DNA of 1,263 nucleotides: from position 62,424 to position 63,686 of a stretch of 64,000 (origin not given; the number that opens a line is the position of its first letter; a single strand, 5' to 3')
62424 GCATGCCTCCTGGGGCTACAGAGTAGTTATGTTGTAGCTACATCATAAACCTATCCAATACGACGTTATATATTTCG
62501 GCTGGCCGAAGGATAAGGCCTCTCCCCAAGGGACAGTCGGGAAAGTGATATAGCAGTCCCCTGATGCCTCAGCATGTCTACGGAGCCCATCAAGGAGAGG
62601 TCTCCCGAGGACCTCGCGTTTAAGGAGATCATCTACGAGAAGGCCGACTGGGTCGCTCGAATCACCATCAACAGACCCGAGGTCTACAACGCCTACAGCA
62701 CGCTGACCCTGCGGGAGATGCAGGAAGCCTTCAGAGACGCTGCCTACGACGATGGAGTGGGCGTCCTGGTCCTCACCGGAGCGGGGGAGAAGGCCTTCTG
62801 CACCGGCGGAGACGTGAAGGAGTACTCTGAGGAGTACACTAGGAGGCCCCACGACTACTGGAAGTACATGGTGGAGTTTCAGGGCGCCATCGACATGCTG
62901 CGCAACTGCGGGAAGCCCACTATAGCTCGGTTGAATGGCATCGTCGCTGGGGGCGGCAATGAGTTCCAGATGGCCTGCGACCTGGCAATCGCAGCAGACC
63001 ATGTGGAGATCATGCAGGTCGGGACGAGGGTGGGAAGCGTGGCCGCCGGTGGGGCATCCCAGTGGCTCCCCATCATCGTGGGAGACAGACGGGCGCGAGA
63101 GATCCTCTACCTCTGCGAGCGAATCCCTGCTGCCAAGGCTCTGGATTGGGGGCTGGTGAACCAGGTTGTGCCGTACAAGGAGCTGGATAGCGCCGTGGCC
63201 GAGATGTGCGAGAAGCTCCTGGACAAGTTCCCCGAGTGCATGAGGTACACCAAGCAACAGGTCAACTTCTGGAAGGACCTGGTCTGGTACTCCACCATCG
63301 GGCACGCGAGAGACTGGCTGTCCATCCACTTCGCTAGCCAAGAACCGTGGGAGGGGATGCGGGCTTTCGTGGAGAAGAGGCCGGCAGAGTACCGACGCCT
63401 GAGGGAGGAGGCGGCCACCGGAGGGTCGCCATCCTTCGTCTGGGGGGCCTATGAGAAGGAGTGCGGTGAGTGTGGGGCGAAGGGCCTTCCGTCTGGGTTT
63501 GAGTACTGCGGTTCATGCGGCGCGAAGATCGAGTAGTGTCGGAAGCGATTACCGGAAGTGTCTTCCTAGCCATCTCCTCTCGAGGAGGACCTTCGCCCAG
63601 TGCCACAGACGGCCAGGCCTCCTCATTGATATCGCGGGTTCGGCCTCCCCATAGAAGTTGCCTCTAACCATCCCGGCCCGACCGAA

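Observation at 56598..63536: Complete benzoyl-CoA-reductase-like dearomatization module (two HgdAB/BcrBC-type subunits, two distinct HgdC/BadFG-type ATPases, crotonase, Zn-ADH, divergent crotonase with zinc ribbon) in an archaeon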

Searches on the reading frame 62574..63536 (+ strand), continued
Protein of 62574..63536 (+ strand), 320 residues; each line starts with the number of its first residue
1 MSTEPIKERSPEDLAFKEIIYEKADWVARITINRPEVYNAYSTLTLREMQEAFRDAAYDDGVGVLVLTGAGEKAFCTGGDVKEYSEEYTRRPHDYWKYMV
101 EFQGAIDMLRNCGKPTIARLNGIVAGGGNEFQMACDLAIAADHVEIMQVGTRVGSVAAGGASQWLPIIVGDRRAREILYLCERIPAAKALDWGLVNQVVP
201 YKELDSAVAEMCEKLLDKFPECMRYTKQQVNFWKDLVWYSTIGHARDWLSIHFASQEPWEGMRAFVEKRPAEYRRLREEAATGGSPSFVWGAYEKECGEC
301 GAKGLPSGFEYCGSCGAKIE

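Call 84: fold_search(model_id=the predicted structure, library=pdb)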
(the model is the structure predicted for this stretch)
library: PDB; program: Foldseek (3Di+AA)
matches with E <= 10: 1822; with E <= 0.001: 1044
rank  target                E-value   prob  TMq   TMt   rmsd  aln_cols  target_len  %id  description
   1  3kqf_B                1.9e-19  1.00  0.62  0.76  16.3       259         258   30  1.8 Angstrom Resolution Crystal Structure of Enoyl-CoA Hydratase from Bacillus anthracis. (released 2009-11-24)
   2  2iex_A                3.6e-19  1.00  0.54  0.68  17.7       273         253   37  Crystal structure of dihydroxynapthoic acid synthetase (GK2873) from Geobacillus kaustophilus HTA426 (released 2007-10-02)
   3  4elx_A                4.6e-19  1.00  0.57  0.67  17.4       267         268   38  Structure of apo E.coli. 1,4-dihydroxy-2- naphthoyl CoA synthases with Cl (released 2012-06-06)
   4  4els_D                7.8e-19  1.00  0.56  0.67  17.9       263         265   38  Structure of E. Coli. 1,4-dihydroxy-2- naphthoyl coenzyme A synthases (MENB) in complex with bicarbonate (released 2012-06-06)
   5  2iex_B                8.3e-19  1.00  0.56  0.70  17.8       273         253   36  Crystal structure of dihydroxynapthoic acid synthetase (GK2873) from Geobacillus kaustophilus HTA426 (released 2007-10-02)
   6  4elx_B                8.3e-19  1.00  0.56  0.66  17.5       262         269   40  Structure of apo E.coli. 1,4-dihydroxy-2- naphthoyl CoA synthases with Cl (released 2012-06-06)
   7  2uzf_B                9.9e-19  1.00  0.57  0.71  17.2       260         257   38  Crystal structure of Staphylococcus aureus 1,4-dihydroxy-2-naphthoyl CoA synthase (MenB) in complex with acetoacetyl C (released 2007-11-13)
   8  4i4z_A                1.0e-18  1.00  0.59  0.68  18.1       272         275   34  Synechocystis sp. PCC 6803 1,4-dihydroxy-2-naphthoyl-coenzyme A synthase (MenB) in complex with salicylyl-CoA (released 2013-05-08)
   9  4i42_D                1.1e-18  1.00  0.56  0.67  18.0       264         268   38  E.coli. 1,4-dihydroxy-2-naphthoyl coenzyme A synthase (ecMenB) in complex with 1-hydroxy-2-naphthoyl-CoA (released 2013-05-08)
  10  4els_F                1.6e-18  1.00  0.56  0.67  17.8       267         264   38  Structure of E. Coli. 1,4-dihydroxy-2- naphthoyl coenzyme A synthases (MENB) in complex with bicarbonate (released 2012-06-06)
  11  4eml_B                1.8e-18  1.00  0.56  0.68  17.9       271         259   34  Synechocystis sp. PCC 6803 1,4-dihydroxy-2-naphthoyl-coenzyme A synthase (MenB) in complex with bicarbonate (released 2012-06-20)
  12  4els_E                1.9e-18  1.00  0.56  0.66  17.8       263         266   38  Structure of E. Coli. 1,4-dihydroxy-2- naphthoyl coenzyme A synthases (MENB) in complex with bicarbonate (released 2012-06-06)
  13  3kqf_A                2.3e-18  1.00  0.61  0.75  16.3       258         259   30  1.8 Angstrom Resolution Crystal Structure of Enoyl-CoA Hydratase from Bacillus anthracis. (released 2009-11-24)
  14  6ojm_A                2.3e-18  1.00  0.58  0.69  17.5       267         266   32  Crystal structure of 1,4-dihydroxy-2-naphthoyl-CoA synthase Elizabethkingia anophelis NUHP1 (released 2019-05-08)
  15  4els_B                2.3e-18  1.00  0.56  0.67  17.9       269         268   38  Structure of E. Coli. 1,4-dihydroxy-2- naphthoyl coenzyme A synthases (MENB) in complex with bicarbonate (released 2012-06-06)
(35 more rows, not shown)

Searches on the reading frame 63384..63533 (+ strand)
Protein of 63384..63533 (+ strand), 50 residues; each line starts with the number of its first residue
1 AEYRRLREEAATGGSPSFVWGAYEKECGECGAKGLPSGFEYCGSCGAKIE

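Call 70: search_protein_families(library=pfam, proteins=[window:63384-63533:+], max_evalue=10)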
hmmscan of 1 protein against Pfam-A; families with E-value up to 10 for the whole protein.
window:63384-63533:+ (50 aa): 8 families
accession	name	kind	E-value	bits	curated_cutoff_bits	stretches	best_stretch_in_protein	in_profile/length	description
PF12773.13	DZR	-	0.0048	17.5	27.3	1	24-46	24-45/45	Double zinc ribbon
PF24463.1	DUF7577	-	0.005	16.9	28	1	27-48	5-25/27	Domain of unknown function (DUF7577)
PF13240.11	Zn_Ribbon_1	-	0.0068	16.6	25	2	27-48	2-22/23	zinc-ribbon domain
PF17032.10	Zn_ribbon_15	-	0.022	16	28.9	1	24-46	52-73/73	zinc-ribbon family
PF13248.11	Zn_ribbon_3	-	0.027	14.4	27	1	24-49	2-26/26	zinc-ribbon domain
PF11781.13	Zn_ribbon_RRN7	-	0.03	14.4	27.1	2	38-50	20-32/32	Zinc-finger of RNA-polymerase I-specific TFIIB, Rrn7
PF09297.16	Zn_ribbon_NUD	-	0.17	12.1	24.8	1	41-49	5-13/32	NADH pyrophosphatase zinc ribbon domain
PF14149.11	YhfH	-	0.75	10.1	27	1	24-32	13-21/37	YhfH-like protein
